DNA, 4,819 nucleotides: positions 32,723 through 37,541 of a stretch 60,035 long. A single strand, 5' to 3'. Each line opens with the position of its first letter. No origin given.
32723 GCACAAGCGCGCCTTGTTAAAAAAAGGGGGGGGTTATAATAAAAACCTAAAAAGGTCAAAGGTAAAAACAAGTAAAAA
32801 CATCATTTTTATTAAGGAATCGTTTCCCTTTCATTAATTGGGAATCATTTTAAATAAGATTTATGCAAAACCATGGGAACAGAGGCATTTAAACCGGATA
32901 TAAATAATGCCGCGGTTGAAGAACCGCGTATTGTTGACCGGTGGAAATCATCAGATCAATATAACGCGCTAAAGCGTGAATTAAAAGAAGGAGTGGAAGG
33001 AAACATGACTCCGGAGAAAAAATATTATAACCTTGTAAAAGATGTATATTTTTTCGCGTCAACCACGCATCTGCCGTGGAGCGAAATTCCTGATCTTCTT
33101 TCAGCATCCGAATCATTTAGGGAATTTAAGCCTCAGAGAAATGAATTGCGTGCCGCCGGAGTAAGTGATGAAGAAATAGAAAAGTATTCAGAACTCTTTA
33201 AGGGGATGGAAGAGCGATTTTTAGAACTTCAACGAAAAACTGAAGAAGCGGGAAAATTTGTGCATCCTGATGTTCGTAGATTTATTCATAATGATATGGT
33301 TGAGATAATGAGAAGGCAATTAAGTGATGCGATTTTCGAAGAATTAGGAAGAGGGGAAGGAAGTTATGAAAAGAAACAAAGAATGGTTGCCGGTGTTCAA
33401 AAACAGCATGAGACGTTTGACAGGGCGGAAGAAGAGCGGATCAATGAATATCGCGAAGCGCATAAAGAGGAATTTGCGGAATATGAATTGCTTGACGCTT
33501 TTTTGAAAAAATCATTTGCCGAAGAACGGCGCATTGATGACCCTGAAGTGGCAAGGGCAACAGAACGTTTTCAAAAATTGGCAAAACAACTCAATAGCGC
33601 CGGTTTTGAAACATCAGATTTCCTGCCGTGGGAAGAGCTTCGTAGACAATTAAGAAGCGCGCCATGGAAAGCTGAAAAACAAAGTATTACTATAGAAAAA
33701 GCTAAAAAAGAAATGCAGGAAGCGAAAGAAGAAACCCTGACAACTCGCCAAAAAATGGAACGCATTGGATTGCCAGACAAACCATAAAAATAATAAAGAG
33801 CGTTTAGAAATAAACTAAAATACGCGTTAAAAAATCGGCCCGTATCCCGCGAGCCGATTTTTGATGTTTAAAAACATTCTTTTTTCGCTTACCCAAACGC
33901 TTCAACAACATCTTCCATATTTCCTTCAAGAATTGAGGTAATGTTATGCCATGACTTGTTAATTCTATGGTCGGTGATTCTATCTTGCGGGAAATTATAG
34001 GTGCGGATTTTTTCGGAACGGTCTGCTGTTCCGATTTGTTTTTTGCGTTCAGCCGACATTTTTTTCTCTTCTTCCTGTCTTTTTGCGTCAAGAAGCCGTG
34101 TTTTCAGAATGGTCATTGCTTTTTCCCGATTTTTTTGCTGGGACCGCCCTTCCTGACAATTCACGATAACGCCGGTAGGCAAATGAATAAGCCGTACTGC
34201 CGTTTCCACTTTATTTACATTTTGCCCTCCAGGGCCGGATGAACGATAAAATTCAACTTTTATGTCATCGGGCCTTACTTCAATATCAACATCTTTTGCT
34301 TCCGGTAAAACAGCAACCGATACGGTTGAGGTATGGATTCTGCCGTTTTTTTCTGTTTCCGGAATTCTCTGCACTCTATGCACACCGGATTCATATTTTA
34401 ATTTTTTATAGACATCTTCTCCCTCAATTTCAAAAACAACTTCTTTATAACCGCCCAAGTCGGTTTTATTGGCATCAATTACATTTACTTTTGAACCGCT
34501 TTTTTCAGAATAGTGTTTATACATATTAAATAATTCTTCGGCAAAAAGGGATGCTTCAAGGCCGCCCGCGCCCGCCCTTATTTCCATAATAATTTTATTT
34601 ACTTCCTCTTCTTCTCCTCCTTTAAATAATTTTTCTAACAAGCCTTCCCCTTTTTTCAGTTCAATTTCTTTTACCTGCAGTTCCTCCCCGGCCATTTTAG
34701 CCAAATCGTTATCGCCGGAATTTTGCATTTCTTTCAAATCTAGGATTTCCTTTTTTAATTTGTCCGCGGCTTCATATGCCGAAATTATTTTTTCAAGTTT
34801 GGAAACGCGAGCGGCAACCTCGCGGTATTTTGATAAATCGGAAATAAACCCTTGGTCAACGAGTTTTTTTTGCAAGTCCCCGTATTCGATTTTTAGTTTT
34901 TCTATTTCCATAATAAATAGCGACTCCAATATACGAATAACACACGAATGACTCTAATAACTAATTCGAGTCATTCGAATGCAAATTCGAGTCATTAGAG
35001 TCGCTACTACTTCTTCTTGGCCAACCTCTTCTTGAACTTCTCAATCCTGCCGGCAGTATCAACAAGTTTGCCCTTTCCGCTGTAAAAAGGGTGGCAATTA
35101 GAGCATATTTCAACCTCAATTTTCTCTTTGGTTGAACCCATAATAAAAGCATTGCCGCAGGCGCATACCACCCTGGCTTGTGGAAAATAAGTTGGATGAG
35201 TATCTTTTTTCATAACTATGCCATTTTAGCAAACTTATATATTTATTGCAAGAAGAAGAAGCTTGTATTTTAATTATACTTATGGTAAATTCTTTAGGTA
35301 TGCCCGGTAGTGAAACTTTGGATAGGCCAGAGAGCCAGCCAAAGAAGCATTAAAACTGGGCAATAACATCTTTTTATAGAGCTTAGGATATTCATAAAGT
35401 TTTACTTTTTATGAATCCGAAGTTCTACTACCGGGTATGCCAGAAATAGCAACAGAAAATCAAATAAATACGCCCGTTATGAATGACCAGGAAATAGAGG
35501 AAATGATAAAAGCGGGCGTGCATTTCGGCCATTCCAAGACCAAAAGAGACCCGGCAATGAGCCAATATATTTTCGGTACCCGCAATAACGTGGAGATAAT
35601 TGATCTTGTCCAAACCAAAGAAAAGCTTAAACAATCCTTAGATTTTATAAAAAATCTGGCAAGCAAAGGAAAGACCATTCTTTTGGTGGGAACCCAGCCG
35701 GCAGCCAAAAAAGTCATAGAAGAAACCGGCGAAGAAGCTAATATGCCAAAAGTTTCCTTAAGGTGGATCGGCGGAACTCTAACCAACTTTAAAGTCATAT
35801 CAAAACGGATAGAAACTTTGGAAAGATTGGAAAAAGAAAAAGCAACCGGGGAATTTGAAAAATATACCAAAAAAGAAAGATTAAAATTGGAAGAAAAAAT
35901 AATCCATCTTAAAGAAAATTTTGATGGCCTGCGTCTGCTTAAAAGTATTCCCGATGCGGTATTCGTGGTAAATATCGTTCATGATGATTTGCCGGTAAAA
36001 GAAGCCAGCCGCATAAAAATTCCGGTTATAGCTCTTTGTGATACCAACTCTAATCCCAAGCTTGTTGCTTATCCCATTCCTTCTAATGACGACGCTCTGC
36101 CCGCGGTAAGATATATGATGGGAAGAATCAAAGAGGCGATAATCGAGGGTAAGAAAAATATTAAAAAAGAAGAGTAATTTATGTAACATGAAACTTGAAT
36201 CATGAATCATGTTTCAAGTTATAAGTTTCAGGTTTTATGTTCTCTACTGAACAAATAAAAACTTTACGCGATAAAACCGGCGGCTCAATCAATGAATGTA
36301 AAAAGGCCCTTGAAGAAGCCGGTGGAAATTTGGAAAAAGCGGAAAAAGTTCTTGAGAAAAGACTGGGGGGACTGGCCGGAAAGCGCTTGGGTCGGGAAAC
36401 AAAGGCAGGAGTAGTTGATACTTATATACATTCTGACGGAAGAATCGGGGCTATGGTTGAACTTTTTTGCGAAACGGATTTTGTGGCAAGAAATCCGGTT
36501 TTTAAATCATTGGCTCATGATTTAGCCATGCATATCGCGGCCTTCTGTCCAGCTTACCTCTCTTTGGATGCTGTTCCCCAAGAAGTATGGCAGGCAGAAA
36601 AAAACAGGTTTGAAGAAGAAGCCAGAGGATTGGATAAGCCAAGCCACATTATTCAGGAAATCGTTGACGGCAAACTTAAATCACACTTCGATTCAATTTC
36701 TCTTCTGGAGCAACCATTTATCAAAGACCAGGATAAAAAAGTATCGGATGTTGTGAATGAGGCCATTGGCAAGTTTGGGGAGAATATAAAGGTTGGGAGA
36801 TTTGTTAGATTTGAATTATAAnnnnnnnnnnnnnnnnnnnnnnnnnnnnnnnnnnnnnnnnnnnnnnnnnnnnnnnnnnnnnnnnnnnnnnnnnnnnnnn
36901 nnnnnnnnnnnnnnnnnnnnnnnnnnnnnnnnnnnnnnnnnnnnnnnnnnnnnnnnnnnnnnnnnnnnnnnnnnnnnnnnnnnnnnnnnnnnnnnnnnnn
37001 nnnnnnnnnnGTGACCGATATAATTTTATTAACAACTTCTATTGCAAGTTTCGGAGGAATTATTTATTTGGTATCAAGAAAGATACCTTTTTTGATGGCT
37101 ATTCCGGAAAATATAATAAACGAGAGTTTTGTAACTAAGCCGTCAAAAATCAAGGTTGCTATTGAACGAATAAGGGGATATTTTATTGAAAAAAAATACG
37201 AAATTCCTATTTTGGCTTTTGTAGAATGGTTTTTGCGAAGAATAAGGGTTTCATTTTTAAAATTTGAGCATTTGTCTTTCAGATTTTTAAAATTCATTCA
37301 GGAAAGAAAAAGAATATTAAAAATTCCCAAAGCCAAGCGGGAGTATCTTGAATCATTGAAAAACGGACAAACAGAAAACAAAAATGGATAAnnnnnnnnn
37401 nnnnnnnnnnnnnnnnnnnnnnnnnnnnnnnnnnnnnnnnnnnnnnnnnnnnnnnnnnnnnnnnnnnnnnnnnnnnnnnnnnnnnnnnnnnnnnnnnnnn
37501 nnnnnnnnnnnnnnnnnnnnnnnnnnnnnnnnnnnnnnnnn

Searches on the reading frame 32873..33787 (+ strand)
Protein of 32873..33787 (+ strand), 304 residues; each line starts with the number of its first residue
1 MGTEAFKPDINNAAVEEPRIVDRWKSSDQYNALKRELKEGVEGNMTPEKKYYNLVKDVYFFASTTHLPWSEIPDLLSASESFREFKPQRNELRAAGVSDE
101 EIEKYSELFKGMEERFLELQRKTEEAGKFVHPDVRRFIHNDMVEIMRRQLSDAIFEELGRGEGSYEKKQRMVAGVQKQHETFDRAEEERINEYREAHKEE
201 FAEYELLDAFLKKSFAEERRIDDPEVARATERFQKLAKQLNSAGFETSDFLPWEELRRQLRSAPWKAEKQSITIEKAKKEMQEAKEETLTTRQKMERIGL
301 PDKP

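Call 23: search_protein_families(library=pfam, proteins=[window:32873-33787:+], max_evalue=0.001)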
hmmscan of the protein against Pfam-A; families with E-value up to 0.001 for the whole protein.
window:32873-33787:+ (304 aa): 1 family
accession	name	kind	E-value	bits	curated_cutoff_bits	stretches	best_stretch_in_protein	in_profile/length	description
PF21825.2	crAss001_48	-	0.00099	19.4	24.8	0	118-151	13-46/61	crAss001_48 related protein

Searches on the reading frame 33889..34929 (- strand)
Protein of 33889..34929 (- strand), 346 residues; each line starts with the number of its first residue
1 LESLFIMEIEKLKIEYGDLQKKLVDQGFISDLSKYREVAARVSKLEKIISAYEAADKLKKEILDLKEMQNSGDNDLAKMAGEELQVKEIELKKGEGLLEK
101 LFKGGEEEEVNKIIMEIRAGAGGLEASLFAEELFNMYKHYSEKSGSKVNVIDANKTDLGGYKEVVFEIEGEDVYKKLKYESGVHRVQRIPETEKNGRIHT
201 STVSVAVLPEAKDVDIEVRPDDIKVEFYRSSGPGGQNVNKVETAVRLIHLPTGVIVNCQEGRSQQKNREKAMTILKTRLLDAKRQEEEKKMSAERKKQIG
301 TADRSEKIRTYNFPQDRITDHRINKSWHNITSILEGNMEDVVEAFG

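Call 23: search_protein_families(library=pfam, proteins=[window:33889-34929:-], max_evalue=0.001)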
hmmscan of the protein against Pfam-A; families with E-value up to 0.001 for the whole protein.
window:33889-34929:- (346 aa): 2 families
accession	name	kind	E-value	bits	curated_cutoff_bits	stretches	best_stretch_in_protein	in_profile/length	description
PF03462.23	PCRF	-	5.5e-60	202.9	24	1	13-205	2-194/194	PCRF domain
PF00472.26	RF-1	-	3.4e-43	146.7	35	1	213-322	2-116/116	RF-1 domain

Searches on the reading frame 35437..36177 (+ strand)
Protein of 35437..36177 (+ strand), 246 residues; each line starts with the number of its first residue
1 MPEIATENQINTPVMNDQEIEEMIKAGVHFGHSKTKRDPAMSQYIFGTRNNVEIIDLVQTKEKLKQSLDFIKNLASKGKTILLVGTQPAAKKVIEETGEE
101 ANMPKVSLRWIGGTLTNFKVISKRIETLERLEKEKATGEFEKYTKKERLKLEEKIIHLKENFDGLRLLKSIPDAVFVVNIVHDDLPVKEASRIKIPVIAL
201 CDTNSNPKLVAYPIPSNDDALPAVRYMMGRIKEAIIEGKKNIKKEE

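Call 23: search_protein_families(library=pfam, proteins=[window:35437-36177:+], max_evalue=0.001)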
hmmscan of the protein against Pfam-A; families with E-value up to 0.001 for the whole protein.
window:35437-36177:+ (246 aa): 1 family
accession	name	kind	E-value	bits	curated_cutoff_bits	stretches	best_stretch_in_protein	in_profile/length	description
PF00318.25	Ribosomal_S2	-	8.1e-75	251.2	26.1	1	23-238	1-216/216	Ribosomal protein S2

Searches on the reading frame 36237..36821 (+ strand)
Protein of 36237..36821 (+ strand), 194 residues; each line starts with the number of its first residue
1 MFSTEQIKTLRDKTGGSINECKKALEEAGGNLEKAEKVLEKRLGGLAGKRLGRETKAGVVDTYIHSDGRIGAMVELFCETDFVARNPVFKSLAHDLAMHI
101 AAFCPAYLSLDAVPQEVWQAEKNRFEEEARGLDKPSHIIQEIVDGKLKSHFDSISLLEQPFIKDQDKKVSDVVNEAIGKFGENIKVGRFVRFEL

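Call 25: search_protein_families(library=pfam, proteins=[window:36237-36821:+], max_evalue=0.001)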
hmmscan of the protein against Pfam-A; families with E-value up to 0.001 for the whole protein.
window:36237-36821:+ (194 aa): 2 families
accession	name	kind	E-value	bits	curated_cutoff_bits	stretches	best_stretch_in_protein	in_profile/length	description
PF00889.24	EF_TS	-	2.3e-34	119.2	27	1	55-194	76-202/204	Elongation factor TS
PF25025.1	EF-Ts_N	-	5.8e-07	29.8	33.2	1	5-41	15-52/60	Elongation factor Ts, mitochondrial, N-terminal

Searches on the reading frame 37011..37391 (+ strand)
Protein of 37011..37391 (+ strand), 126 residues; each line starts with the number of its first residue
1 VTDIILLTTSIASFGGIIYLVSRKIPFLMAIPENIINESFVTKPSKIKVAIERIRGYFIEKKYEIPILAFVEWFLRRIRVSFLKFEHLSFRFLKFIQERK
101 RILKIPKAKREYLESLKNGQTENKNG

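Call 25: search_protein_families(library=pfam, proteins=[window:37011-37391:+], max_evalue=0.001)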
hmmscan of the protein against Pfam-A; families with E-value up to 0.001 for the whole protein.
window:37011-37391:+ (126 aa): 0 families

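Call 68: search_protein_families(library=ncbifam, proteins=[window:37011-37391:+], max_evalue=0.01)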
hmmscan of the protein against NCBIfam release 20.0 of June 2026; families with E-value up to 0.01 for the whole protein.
window:37011-37391:+ (126 aa): 1 family
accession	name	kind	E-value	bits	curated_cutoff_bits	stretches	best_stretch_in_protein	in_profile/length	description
NF053608.1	Lsa66_OmpA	equivalog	0.0073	14.8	700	1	12-63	462-513/581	fibronectin-binding adhesin Lsa66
